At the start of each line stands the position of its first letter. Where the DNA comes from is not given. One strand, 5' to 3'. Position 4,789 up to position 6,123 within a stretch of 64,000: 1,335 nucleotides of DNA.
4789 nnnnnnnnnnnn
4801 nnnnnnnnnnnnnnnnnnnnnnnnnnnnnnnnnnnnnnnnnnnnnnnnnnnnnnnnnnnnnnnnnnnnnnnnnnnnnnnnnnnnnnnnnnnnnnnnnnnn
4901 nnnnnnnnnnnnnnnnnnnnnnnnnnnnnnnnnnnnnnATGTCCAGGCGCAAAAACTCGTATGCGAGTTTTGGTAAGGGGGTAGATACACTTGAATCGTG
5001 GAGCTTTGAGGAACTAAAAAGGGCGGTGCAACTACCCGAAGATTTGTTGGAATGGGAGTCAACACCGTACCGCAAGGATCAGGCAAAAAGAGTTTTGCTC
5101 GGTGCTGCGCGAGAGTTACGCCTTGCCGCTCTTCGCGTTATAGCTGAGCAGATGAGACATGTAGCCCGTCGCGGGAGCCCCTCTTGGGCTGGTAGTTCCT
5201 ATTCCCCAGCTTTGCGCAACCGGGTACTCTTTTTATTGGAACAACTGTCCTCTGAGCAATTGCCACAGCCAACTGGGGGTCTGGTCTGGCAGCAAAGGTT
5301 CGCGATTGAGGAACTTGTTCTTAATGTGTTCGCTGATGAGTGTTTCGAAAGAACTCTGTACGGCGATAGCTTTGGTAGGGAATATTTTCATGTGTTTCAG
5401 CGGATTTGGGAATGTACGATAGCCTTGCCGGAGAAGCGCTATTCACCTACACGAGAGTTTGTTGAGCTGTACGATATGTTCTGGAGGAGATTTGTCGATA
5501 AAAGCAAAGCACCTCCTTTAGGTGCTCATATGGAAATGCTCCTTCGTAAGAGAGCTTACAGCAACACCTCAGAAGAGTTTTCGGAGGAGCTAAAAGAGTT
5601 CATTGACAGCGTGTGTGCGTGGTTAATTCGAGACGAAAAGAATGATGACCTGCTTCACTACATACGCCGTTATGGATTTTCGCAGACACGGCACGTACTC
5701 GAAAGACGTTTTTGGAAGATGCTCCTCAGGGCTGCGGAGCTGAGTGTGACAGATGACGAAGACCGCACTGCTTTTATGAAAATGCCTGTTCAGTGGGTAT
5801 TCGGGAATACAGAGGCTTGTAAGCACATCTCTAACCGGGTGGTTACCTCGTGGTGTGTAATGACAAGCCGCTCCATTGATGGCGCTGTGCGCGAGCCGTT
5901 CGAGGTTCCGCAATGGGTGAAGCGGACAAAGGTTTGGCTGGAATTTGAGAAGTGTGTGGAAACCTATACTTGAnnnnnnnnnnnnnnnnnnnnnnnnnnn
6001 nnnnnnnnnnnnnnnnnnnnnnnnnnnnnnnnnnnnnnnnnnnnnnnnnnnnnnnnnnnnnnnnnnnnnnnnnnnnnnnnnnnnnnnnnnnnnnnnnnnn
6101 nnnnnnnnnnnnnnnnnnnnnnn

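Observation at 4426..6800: Small GC-elevated accessory segment of unrecognisable proteins between housekeeping blocks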

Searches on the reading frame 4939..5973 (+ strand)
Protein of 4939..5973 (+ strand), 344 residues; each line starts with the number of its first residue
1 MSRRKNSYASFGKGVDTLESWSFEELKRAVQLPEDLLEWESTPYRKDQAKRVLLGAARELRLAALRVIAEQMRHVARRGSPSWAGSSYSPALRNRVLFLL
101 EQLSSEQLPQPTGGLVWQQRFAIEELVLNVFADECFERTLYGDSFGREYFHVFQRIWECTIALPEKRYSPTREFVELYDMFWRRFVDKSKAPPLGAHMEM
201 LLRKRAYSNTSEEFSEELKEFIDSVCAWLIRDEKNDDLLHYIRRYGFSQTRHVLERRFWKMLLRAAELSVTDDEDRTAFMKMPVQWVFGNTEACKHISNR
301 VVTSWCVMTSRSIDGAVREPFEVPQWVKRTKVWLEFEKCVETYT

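Call 10: search_protein_families(library=pfam, proteins=[window:4939-5973:+], max_evalue=1)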
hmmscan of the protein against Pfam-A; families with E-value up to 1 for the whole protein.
window:4939-5973:+ (344 aa): 0 families

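Call 12: search_protein_families(library=ncbifam, proteins=[window:4939-5973:+], max_evalue=1)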
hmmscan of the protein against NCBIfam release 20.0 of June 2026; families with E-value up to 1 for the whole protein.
window:4939-5973:+ (344 aa): 0 families

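Call 13: find_homologous_proteins(query=window:4939-5973:+, max_evalue=0.01)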
Query window:4939-5973:+ (344 aa): 2 proteins with E <= 0.01 among 4395 candidates.
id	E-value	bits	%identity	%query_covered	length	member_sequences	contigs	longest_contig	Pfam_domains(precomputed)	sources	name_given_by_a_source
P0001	1.9e-232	788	100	100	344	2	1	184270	-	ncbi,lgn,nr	ncbi:MAG: hypothetical protein U9M98_01880 [Patescibacteria group bacterium]|nr:hypothetical protein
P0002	1.9e-162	558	70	99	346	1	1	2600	-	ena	-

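Call 15: find_encoding_contigs(protein=P0002, flank=10000)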
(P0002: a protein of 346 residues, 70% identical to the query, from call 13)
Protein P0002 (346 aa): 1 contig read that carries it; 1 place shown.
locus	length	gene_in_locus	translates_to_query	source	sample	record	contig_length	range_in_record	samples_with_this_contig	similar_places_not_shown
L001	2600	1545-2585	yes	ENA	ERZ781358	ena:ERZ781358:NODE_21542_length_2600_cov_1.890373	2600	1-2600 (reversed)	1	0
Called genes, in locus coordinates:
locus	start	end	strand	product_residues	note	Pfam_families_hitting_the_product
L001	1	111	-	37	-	?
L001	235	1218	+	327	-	PF10646:Germane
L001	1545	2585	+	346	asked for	-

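Call 27: predict_structure(alignment_id=A1)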
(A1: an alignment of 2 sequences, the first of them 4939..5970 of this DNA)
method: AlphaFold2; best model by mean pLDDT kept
length: 344 residues; sequences in the alignment: 2
mean_pLDDT: 47.5   pTM: 0.35
mean pLDDT of the five models: 47.5, 46.5, 43.2, 42.9, 41.0
residues with pLDDT >= 90: 0; 70-90: 28; 50-70: 102; < 50: 214
segments of 3 or more residues with pLDDT < 50: 1-16, 42-45, 76-88, 106-119, 131-218, 220-250, 280-323
pLDDT, mean of each block of 10 residues (from residue 1): 29 49 78 70 55 72 70 51 39 61 51 43 52 42 37 43 33 35 32 35 34 45 47 45 44 55 54 52 42 42 39 31 52 56 45
secondary structure, 60 per line:
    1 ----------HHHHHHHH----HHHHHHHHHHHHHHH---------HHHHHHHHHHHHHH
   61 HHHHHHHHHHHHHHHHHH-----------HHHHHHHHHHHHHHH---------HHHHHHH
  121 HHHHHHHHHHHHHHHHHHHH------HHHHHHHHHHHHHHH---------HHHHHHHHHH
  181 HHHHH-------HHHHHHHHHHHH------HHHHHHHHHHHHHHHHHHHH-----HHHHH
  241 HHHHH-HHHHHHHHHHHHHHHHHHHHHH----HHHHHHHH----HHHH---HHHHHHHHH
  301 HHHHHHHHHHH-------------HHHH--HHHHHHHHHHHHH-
elements in order: H11-18 H23-37 H47-78 H90-104 H114-140 H147-161 H171-185 H193-204 H211-230 H236-245 H247-268 H273-280 H285-288 H292-311 H325-328 H331-343
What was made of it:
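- Tried and rejected: First structure attempt: AlphaFold with a 2-sequence alignment was unusable (pLDDT 47.5, call 27).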

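Call 28: search_protein_representatives(alignment_id=A1)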
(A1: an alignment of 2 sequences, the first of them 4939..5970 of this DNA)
Query: 2 sequences, 346 profile positions. Proteins with E-value up to 0.001 (for the whole library): 8; up to 1e-10: 5; up to 1e-30: 3. The best 8 are listed.
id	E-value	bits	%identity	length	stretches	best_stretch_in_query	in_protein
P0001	5.2e-225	762.4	-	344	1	4-346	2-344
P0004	2.0e-58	214.5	-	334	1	8-338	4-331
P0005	6.9e-45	170.0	-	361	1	23-342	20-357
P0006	5.0e-20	88.2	-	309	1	174-338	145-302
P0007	5.4e-11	58.5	-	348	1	181-313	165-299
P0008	5.4e-10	55.3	-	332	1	216-341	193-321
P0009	1.4e-05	40.7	-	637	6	188-234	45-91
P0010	2.5e-04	36.6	-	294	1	215-313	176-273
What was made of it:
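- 4939..5973 (+): Gene X: a 344-aa all-alpha protein (MEA2020446.1, U9M98_01880), member of a very rare unannotated family. Only 7 credible hits, the query's own protein included, appear among 1.84e9 representatives (call 28).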

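Call 31: find_homologous_proteins(query=A2, max_evalue=0.01)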
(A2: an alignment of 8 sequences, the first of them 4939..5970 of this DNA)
Query A2 (8 sequences) (344 aa, profile of the alignment): 3 proteins with E <= 0.01 among 8000 candidates.
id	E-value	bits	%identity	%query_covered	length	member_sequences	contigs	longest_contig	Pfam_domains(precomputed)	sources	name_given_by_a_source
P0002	1.2e-133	463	70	99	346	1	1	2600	-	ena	-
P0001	1.3e-132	460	100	100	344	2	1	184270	-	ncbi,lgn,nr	ncbi:MAG: hypothetical protein U9M98_01880 [Patescibacteria group bacterium]|nr:hypothetical protein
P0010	8.8e-89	316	26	59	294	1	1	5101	-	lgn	-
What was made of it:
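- Tried and rejected: The word-based profile search returned only 3 (call 31).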

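Call 32: find_encoding_contigs(protein=P0010, flank=10000)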
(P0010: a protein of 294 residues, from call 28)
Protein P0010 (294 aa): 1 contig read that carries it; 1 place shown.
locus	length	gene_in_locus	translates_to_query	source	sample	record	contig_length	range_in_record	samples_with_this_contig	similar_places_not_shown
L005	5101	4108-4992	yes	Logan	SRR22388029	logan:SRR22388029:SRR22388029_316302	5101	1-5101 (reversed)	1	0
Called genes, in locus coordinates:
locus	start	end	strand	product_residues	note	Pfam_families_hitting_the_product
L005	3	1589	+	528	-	?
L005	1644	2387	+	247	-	-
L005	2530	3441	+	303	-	PF20803:PaaX_M, PF09827:CRISPR_Cas2 (weak)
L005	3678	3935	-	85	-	PF06418:CTP_synth_N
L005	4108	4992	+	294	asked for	-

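Call 33: find_encoding_contigs(protein=P0004, flank=10000)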
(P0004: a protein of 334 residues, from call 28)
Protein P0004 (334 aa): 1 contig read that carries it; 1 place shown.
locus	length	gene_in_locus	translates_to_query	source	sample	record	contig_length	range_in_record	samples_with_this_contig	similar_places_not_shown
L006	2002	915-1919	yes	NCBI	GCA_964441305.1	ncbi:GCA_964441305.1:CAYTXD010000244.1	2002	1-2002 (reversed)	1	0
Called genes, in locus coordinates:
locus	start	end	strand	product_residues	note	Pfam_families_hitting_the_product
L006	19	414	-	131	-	PF01850:PIN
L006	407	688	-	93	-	-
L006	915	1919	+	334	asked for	-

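Call 34: find_encoding_contigs(protein=P0005, flank=10000)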
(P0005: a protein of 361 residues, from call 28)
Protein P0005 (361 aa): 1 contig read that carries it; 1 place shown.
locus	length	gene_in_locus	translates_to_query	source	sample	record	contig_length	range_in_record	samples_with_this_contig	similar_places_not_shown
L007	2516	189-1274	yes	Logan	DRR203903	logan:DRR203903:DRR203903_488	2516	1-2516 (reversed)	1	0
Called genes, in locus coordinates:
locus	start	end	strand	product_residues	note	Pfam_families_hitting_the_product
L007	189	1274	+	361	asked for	-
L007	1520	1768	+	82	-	-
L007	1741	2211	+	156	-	-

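Call 35: find_encoding_contigs(protein=P0006, flank=10000)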
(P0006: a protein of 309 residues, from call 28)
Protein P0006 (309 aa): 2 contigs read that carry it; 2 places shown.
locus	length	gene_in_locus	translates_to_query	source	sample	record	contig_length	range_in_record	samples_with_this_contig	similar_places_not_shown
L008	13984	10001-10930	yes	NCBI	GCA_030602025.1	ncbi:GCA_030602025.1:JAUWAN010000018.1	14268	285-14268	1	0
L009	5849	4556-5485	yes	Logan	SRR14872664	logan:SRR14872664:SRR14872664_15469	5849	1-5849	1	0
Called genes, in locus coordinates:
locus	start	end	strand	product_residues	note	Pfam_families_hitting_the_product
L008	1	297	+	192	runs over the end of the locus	?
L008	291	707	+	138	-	PF01025:GrpE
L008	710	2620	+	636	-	PF00012:HSP70, PF06723:MreB_Mbl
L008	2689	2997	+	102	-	PF03819:MazG (weak)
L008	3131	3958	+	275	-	-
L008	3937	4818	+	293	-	PF01966:HD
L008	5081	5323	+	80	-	-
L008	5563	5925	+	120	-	-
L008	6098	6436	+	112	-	-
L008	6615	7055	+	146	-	PF00293:NUDIX, PF14815:NUDIX_4 (weak)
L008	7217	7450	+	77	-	-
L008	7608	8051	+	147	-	PF00293:NUDIX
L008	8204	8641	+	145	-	-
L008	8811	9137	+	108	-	-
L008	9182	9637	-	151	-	PF02661:Fic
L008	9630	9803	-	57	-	-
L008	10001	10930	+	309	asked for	-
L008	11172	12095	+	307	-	PF00226:DnaJ, PF01556:DnaJ_C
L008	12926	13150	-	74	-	PF05635:23S_rRNA_IVP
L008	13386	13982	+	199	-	?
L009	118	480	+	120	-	-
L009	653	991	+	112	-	-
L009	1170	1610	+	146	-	PF00293:NUDIX, PF14815:NUDIX_4 (weak)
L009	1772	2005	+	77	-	-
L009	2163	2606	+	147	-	PF00293:NUDIX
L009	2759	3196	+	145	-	-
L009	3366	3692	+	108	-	-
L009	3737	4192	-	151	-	PF02661:Fic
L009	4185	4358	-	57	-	-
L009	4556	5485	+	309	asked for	-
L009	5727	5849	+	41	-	?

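Call 36: find_encoding_contigs(protein=P0007, flank=10000)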
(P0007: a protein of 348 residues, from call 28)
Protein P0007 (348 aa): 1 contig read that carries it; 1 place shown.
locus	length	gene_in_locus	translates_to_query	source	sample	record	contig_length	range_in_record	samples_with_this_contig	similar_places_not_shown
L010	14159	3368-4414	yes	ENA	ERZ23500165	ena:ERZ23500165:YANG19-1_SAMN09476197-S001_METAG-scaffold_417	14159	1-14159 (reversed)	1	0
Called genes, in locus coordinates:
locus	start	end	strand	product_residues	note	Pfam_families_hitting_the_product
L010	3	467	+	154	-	?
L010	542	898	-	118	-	PF01243:PNPOx_N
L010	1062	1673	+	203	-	PF02660:G3P_acyltransf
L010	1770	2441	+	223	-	-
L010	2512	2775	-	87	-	PF00076:RRM_1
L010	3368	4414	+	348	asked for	-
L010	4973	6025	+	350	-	-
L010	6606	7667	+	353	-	-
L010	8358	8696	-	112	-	-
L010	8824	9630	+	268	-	PF00398:RrnaAD, PF08241:Methyltransf_11, PF08242:Methyltransf_12 (faint), PF13649:Methyltransf_25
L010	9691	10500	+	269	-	-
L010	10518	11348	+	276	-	-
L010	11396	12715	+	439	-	PF26549:Tricorn_N, PF25174:Beta-prop_THOC3 (faint)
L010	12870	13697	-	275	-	-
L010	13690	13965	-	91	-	-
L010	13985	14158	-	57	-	?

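Call 37: find_encoding_contigs(protein=P0008, flank=10000)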
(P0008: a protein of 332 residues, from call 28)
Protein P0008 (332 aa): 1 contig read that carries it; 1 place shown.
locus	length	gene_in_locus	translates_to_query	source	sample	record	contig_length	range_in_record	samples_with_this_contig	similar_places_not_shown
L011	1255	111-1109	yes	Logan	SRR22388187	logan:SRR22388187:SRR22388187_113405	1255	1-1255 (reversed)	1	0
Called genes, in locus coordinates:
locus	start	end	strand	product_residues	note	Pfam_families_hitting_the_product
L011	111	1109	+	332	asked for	-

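Call 45: find_related_loci(query=A5, collection=genome_contigs, flank=8000)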
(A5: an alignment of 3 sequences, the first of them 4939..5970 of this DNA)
Query A5 (344 aa) in genome_contigs; peptide patterns used: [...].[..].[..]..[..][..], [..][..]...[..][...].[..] (x = any residue, [..] = any of these).
149 stretches matched a pattern; 1 encode a relative of the query (tblastn E <= 1e-3); 1 distinct loci.
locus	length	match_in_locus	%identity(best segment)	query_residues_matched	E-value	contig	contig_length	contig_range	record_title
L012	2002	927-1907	36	7-336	8e-59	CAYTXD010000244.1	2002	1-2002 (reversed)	MAG TPA_asm: Candidatus Micrarchaeota archaeon isolate SRP141376_co2_413 genome assembly, contig: NODE_82242_length_2002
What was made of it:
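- Tried and rejected: The genome_contigs scan returned only the L006 contig again (call 45).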

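Call 52: predict_structure(alignment_id=A2)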
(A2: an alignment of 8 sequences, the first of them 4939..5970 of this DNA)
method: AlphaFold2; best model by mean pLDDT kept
length: 344 residues; sequences in the alignment: 8
mean_pLDDT: 84.1   pTM: 0.83
mean pLDDT of the five models: 84.1, 83.4, 82.6, 82.0, 81.4
residues with pLDDT >= 90: 162; 70-90: 133; 50-70: 40; < 50: 9
segments of 3 or more residues with pLDDT < 50: 1-8
pLDDT, mean of each block of 10 residues (from residue 1): 44 75 93 80 62 85 93 83 80 91 80 75 94 80 69 92 73 90 88 85 62 81 95 92 93 96 94 91 94 94 94 85 94 91 71
secondary structure, 60 per line:
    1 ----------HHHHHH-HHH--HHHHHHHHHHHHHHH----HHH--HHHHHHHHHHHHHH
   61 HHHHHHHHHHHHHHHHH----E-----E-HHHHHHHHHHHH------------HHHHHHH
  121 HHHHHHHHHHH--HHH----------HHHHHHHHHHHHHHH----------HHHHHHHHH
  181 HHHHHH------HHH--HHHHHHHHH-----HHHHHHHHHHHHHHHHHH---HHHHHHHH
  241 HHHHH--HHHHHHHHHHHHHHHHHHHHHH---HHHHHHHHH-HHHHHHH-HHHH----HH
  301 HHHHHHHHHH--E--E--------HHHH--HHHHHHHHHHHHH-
elements in order: H11-16 H23-37 H47-77 H90-101 H114-131 H147-161 H172-186 H198-206 H212-229 H233-245 H248-269 H273-281 H283-289 H291-294 H299-310 H325-328 H331-343
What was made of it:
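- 4939..5973 (+): The AlphaFold2 model has pLDDT 84.1 and pTM 0.83, with 17 helices (call 52).
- The model is confident: pLDDT 84.1, pTM 0.83 (call 52).
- Tried and rejected: Adding six distant homologues raised it to 84.1 (call 52).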

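Call 56: fold_search(model_id=the predicted structure, library=pdb)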
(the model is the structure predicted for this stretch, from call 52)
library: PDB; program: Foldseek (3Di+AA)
matches with E <= 10: 446; with E <= 0.001: 0
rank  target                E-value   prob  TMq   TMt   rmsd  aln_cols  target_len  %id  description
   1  9l4c_C                1.1e-01  0.91  0.31  0.28  15.0       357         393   11  ATR Spiral -ATRIP bound with RP-3500 (released 2025-05-21)
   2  3c2g_A                1.1e-01  0.60  0.25  0.17  17.2       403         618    8  Crystal complex of SYS-1/POP-1 at 2.5A resolution (released 2008-05-20)
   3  8v3b_a                1.1e-01  0.75  0.26  0.23  14.2       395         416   14  Computational Designed Nanocage O43_129_+4 (released 2024-03-13)
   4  7ue2_A                1.8e-01  0.60  0.24  0.26  18.9       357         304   11  Crystal structure of designed helical repeat protein RPB_PLP3_R6 bound to PLPx6 peptide (released 2023-03-29)
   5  7dbg_C                2.0e-01  0.41  0.23  0.11  16.8       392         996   11  Yeast CRM1e (apo) in complex with Ran-RanBP1 (released 2021-09-29)
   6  9l45_C                2.1e-01  0.72  0.28  0.26  16.8       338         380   14  ATR-ATRIP bound with VE-822 (released 2025-05-21)
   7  6qh6_A                2.1e-01  0.16  0.16  0.12  17.6       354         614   12  AP2 clathrin adaptor core with two cargo peptides in open+ conformation (released 2019-09-04)
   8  3c2g_B                2.3e-01  0.47  0.26  0.18  16.2       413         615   10  Crystal complex of SYS-1/POP-1 at 2.5A resolution (released 2008-05-20)
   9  5uwi_C                2.3e-01  0.38  0.22  0.11  16.2       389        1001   12  Crystal Structure of HDAC5 NES Peptide in complex with CRM1-Ran-RanBP1 (released 2017-03-22)
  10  7abi_S                2.4e-01  0.41  0.24  0.23  19.3       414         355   10  Human pre-Bact-2 spliceosome (released 2021-02-10)
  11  5kla_A                2.6e-01  0.33  0.20  0.21  16.1       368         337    9  Crystal structure of the drosophila Pumilio RNA-binding domain in complex with hunchback RNA (released 2016-08-17)
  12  6x2w_C                2.8e-01  0.28  0.21  0.10  16.6       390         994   10  Crystal Structure of PKINES peptide bound to CRM1(E571K) (released 2020-07-01)
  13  5dhf_C                3.0e-01  0.25  0.21  0.11  16.7       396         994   13  Crystal Structure of hRio2 NES Peptide in complex with CRM1-Ran-RanBP1 (released 2015-09-16)
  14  7vf2_A                3.1e-01  0.20  0.18  0.08  21.6       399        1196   12  Human m6A-METTL associated complex (WTAP, VIRMA, ZC3H13, and HAKAI) (released 2022-09-14)
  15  6hem                  3.2e-01  0.15  0.16  0.17  20.2       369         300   14  Structure of the C-terminal domain of USP25 (748-1048) (released 2019-03-27)
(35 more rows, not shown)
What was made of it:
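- On HEAT/ARM/PUF alpha-solenoid repeat proteins: The best Foldseek PDB hit has E 0.11 and TM at most 0.31 (call 56).
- Closest known: Alpha-solenoid. Same: The top, non-significant Foldseek matches are helical-repeat proteins: ATRIP, CRM1, Pumilio domains and designed repeat proteins (calls 52, 56).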

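Call 58: fold_search(model_id=the predicted structure, library=viral)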
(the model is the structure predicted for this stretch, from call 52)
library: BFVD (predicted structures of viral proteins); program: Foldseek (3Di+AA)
matches with E <= 10: 171; with E <= 0.001: 0
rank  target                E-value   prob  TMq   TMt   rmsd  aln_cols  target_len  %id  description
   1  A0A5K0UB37            4.9e-02  0.47  0.18  0.16  18.5       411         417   11  Uncharacterized protein [Yasminevirus sp. GU-2018]
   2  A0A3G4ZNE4            4.8e-01  0.21  0.20  0.14  14.7       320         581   12  Uncharacterized protein [Terrestrivirus sp.]
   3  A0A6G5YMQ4            5.5e-01  0.13  0.15  0.07  23.8       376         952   11  (no name in the UniProt tables at hand)
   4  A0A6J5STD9            5.5e-01  0.11  0.16  0.12  25.8       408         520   10  Uncharacterized protein [uncultured Caudovirales phage]
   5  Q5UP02                5.5e-01  0.07  0.11  0.11  17.1       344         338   10  Uncharacterized protein L750 [Acanthamoeba polyphaga mimivirus]
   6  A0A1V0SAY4            5.7e-01  0.08  0.14  0.12  20.8       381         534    9  TPR repeat protein [Catovirus CTV1]
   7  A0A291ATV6            6.0e-01  0.18  0.18  0.10  17.6       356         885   10  Uncharacterized protein [Pandoravirus salinus]
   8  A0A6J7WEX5            6.0e-01  0.12  0.17  0.14  23.3       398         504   11  Uncharacterized protein (Fragment) [uncultured Caudovirales phage]
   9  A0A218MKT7            6.2e-01  0.21  0.18  0.15  15.0       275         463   11  Uncharacterized protein [uncultured virus]
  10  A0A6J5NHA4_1          6.8e-01  0.13  0.15  0.05  18.6       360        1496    9  Large polyvalent protein associated domain-containing protein [uncultured Caudovirales phage]
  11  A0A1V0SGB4            7.7e-01  0.15  0.20  0.15  15.6       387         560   10  RING-type domain-containing protein [Hokovirus HKV1]
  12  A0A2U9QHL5            7.7e-01  0.14  0.19  0.15  18.1       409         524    9  Uncharacterized protein [Sea otter poxvirus]
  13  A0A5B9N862            7.7e-01  0.08  0.14  0.08  21.9       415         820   14  Internal virion protein [Stenotrophomonas phage Ponderosa]
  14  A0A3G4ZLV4            8.4e-01  0.04  0.09  0.07  21.2       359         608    9  Uncharacterized protein [Terrestrivirus sp.]
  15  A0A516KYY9            1.0e+00  0.08  0.15  0.08  22.2       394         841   14  (no name in the UniProt tables at hand)
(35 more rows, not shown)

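Call 62: search_solved_structures(query=A3, max_evalue=10)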
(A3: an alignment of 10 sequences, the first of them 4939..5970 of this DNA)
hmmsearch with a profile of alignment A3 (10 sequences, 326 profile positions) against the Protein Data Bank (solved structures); distinct sequences matched with E-value up to 10: 3.
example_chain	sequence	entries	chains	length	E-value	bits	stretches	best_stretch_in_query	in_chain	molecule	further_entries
3vpr_A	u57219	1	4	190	0.97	11.7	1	7-94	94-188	Transcriptional regulator, TetR family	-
6hq4_A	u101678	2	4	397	1.4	11.2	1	47-123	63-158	EAL Enzyme Bd1971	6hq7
6hq5_A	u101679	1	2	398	1.4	11.2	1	47-123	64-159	EAL Enzyme Bd1971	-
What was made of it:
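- Tried and rejected: PDB by sequence: a profile search gave nothing below E 0.97 (call 62).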

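Call 63: search_protein_families(library=pfam, alignment_id=A3, max_evalue=1)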
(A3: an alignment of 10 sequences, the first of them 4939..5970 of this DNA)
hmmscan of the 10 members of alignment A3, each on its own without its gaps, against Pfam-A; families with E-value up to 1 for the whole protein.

A. member 1, window:4939-5970:+ (344 aa): 0 families

B. families by the number of members that match (of 10 scanned): 2 families
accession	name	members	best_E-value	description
PF20546.3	DUF6760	1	0.088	Family of unknown function (DUF6760)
PF06085.16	Rz1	1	0.44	Lipoprotein Rz1 precursor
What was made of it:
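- On HEAT/ARM/PUF alpha-solenoid repeat proteins: There are no Pfam repeat hits in 10 members (call 63).
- The regulated gene has no recognisable enzymatic or transport domain to suggest a ligand (calls 10, 12, 63).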

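Call 64: search_protein_families(library=padloc, proteins=[window:4939-5970:+, P0004, P0005, P0006, P0007, P0008, P0010], max_evalue=1)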
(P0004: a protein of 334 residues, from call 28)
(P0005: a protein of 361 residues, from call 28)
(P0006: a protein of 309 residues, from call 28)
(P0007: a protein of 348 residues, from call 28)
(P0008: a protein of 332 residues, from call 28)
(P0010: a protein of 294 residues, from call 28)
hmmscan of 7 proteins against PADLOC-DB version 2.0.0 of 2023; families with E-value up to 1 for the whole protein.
window:4939-5970:+ (344 aa): 0 families

P0004 (334 aa): 0 families

P0005 (361 aa): 0 families

P0006 (309 aa): 0 families

P0007 (348 aa): 0 families

P0008 (332 aa): 0 families

P0010 (294 aa): 0 families
